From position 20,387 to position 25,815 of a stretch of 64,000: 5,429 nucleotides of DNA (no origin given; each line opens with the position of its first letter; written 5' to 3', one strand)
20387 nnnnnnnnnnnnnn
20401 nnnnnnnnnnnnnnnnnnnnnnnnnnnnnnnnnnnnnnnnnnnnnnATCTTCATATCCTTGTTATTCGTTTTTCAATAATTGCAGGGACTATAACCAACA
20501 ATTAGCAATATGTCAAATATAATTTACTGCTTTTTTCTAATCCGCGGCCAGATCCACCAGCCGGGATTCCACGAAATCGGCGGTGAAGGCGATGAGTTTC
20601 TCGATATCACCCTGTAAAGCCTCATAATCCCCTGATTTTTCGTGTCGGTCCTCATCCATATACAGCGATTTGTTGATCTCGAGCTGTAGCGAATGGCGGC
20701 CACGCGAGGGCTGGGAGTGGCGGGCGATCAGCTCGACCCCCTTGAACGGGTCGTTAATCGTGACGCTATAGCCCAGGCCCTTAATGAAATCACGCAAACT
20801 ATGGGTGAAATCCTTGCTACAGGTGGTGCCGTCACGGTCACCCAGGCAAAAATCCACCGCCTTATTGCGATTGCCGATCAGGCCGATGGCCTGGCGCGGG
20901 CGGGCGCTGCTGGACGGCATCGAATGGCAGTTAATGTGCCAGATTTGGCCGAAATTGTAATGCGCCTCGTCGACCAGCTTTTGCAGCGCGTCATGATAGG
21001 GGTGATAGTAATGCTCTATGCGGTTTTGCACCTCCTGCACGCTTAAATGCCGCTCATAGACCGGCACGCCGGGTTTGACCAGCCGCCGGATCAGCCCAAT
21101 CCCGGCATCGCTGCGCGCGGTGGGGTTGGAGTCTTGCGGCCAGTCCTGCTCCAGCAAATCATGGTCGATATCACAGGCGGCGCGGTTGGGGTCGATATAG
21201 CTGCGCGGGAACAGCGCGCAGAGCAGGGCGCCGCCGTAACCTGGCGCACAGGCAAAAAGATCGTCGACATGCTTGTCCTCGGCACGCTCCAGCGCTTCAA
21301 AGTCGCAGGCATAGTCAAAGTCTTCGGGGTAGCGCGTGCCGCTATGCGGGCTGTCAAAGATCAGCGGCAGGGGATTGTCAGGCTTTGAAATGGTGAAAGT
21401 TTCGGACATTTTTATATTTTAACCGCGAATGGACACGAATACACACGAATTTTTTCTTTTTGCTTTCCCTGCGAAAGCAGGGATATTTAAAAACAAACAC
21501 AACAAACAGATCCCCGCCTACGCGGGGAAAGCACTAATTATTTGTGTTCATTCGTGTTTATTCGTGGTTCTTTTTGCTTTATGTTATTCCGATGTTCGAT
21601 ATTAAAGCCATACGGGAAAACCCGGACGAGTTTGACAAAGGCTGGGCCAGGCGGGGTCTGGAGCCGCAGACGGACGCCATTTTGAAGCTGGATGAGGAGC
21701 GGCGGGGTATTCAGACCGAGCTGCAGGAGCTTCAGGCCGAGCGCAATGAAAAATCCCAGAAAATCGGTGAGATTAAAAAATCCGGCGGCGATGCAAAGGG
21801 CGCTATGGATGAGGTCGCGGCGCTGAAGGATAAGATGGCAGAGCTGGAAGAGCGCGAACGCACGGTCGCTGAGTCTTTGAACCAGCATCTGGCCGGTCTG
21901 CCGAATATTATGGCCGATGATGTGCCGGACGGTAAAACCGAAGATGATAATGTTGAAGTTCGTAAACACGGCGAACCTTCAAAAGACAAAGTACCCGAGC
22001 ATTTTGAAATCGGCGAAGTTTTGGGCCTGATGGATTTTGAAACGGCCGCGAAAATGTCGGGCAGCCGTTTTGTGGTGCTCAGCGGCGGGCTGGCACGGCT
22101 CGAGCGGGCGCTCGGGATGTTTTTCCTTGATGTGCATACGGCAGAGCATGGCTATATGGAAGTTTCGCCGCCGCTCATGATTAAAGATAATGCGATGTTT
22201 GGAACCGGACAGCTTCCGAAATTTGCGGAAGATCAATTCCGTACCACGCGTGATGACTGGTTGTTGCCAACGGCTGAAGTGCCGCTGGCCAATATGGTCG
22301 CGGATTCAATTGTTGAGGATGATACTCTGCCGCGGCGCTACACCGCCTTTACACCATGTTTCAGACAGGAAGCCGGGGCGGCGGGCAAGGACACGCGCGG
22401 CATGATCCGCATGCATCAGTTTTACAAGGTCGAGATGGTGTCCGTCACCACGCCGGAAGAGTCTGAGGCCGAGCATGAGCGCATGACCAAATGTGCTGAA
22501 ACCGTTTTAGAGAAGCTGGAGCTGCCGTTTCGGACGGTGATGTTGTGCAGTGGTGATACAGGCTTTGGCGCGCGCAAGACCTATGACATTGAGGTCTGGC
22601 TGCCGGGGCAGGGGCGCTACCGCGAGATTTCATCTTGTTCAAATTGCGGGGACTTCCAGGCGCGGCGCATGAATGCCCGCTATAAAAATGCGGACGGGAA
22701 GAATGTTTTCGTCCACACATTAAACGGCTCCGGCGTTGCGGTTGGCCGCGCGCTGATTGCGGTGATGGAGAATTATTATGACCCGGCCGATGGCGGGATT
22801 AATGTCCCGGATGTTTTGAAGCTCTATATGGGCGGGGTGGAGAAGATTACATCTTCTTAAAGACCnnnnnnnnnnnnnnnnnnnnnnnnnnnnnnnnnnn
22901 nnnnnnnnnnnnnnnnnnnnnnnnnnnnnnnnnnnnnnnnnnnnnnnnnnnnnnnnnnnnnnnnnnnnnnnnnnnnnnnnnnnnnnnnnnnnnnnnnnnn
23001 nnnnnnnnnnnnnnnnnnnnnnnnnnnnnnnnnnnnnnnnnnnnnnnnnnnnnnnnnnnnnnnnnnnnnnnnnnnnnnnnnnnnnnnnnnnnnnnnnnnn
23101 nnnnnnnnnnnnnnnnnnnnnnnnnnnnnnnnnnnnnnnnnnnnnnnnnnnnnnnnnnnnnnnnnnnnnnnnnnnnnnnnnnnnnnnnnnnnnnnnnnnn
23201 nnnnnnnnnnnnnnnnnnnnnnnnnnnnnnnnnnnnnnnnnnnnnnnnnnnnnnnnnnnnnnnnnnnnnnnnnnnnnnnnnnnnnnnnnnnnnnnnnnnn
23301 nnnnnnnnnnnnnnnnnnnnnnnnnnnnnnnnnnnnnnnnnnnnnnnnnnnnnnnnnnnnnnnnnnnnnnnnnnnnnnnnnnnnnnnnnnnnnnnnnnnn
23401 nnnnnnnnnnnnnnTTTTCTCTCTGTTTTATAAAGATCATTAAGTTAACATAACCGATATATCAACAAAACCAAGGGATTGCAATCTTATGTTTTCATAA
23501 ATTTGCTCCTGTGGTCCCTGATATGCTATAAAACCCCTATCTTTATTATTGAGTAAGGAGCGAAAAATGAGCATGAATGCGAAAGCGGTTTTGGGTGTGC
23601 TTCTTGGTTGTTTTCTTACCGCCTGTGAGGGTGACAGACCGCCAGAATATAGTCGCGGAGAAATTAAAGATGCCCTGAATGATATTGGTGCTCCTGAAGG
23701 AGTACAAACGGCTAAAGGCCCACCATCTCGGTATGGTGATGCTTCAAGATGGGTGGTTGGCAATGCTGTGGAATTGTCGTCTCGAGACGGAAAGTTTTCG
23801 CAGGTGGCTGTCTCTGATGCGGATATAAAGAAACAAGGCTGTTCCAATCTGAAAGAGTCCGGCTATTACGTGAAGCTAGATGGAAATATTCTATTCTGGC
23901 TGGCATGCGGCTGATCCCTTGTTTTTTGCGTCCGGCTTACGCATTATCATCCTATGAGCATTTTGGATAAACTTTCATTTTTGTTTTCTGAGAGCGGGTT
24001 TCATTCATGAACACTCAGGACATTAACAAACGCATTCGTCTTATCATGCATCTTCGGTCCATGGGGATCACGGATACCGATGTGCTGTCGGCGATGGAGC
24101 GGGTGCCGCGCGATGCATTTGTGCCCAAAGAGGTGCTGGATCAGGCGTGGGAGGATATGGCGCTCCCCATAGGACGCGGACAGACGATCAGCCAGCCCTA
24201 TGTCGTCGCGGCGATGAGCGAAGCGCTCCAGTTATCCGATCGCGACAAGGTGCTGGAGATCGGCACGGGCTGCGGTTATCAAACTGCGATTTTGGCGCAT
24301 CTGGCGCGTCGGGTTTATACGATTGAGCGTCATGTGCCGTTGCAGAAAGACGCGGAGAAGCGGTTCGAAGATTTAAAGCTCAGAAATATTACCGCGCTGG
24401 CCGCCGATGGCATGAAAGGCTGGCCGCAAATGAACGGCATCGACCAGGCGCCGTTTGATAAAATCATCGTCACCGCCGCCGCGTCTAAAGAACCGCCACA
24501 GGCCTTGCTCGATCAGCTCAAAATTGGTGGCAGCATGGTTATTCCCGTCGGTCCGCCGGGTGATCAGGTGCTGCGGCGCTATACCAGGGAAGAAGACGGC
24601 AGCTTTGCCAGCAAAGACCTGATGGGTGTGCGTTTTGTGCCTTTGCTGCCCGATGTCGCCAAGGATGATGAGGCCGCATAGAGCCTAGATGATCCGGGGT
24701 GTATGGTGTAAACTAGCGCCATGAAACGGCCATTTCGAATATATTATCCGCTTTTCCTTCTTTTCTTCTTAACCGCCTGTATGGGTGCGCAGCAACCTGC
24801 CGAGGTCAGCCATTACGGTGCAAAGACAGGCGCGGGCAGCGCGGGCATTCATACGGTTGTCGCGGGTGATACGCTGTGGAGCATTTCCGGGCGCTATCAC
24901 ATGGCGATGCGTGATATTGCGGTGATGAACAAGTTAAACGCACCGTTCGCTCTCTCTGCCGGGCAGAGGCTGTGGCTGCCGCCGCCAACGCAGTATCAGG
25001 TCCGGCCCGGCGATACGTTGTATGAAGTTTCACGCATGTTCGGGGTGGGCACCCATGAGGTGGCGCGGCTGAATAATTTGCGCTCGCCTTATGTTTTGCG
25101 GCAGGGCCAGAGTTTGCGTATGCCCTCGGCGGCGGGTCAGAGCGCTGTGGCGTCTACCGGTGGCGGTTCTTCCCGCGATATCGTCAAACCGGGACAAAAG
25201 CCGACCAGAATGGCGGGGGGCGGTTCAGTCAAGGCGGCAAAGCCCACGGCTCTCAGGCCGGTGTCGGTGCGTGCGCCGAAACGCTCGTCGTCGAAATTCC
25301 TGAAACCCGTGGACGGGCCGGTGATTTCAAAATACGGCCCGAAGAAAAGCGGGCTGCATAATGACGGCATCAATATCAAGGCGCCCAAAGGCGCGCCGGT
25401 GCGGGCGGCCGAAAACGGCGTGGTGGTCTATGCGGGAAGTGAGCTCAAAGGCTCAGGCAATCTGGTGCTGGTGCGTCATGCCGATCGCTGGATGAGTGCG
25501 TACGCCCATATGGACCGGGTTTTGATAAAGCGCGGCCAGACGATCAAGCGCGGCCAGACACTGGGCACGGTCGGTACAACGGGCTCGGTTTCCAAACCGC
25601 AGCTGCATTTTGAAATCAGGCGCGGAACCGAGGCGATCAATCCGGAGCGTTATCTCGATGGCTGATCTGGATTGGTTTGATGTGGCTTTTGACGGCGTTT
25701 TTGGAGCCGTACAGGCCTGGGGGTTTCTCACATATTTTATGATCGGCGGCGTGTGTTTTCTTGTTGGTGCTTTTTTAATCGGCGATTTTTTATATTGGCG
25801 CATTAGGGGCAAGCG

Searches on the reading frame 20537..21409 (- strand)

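Call 21: search_protein_families(library=pfam, proteins=[window:20537-21409:-])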
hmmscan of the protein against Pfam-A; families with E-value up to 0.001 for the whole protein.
window:20537-21409:- (290 aa): 1 family
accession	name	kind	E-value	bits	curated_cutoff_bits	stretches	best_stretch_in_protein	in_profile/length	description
PF05013.17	FGase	-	2.3e-66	224.5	28.9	1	15-251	2-219/219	N-formylglutamate amidohydrolase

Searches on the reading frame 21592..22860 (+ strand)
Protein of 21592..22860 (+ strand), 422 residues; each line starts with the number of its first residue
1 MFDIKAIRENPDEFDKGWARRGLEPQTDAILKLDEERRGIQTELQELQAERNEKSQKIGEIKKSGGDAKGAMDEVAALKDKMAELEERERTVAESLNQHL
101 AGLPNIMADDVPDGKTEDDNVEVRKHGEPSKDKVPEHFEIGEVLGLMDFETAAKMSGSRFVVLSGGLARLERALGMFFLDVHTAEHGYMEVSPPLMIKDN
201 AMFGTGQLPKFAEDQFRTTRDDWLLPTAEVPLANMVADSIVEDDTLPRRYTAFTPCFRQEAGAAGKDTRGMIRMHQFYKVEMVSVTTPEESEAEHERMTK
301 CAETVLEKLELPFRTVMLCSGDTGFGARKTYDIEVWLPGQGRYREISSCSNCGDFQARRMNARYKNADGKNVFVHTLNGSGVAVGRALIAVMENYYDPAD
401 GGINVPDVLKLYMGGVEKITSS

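Call 21: search_protein_families(library=pfam, proteins=[window:21592-22860:+])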
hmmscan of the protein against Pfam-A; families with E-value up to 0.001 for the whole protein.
window:21592-22860:+ (422 aa): 3 families
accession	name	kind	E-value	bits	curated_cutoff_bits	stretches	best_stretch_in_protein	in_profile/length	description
PF00587.30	tRNA-synt_2b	-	4.2e-42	144.7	29.3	1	220-395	9-179/179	tRNA synthetase class II core domain (G, H, P, S and T)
PF02403.27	Seryl_tRNA_N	-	8e-30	103.7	28.2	1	1-106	1-107/108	Seryl-tRNA synthetase N-terminal domain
PF20492.3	ERM_helical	-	0.00014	22.3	40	1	19-93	25-96/120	Ezrin/radixin/moesin, alpha-helical domain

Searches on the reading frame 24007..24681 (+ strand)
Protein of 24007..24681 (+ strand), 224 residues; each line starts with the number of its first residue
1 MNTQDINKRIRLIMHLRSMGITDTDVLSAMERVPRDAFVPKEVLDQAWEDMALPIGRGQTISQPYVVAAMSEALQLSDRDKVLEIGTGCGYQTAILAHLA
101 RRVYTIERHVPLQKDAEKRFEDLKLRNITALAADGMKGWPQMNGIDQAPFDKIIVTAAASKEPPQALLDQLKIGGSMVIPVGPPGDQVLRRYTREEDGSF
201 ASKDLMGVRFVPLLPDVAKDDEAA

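Call 36: search_protein_families(library=pfam, proteins=[window:24007-24681:+])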
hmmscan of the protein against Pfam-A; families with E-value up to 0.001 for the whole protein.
window:24007-24681:+ (224 aa): 4 families
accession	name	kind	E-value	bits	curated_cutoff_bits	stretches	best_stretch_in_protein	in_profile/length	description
PF01135.25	PCMT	-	2.4e-59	201.1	20.3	1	11-214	5-206/210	Protein-L-isoaspartate(D-aspartate) O-methyltransferase (PCMT)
PF00398.26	RrnaAD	-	1.3e-08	34.7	24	1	64-137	16-87/263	Ribosomal RNA adenine dimethylase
PF13649.12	Methyltransf_25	-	0.00051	21.1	27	1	82-158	1-73/97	Methyltransferase domain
PF13847.12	Methyltransf_31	-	0.00064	19.9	27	1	78-177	3-107/145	Methyltransferase domain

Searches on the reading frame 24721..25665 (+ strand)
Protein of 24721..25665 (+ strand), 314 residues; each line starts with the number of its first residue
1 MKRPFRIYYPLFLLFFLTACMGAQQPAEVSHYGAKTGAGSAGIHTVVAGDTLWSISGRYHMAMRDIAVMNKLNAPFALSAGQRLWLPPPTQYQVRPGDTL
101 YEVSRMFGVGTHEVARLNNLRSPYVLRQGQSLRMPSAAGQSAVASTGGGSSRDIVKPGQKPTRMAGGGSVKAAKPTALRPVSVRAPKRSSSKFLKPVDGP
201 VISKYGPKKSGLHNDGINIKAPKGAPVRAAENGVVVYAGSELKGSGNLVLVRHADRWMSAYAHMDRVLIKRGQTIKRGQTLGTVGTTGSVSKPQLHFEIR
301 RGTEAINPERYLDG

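Call 21: search_protein_families(library=pfam, proteins=[window:24721-25665:+])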
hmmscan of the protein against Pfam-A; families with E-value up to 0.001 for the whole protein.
window:24721-25665:+ (314 aa): 3 families
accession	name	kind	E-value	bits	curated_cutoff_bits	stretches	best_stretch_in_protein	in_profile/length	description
PF01551.29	Peptidase_M23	-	6.5e-32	110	28.7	1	214-308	3-96/96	Peptidase family M23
PF01476.26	LysM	-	2.6e-26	91.7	20.9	2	44-87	1-43/43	LysM domain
PF23473.1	LysM3_LYK4_5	-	0.00039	20.9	29.3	0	92-122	5-35/48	LYK4/5 LysM3 domain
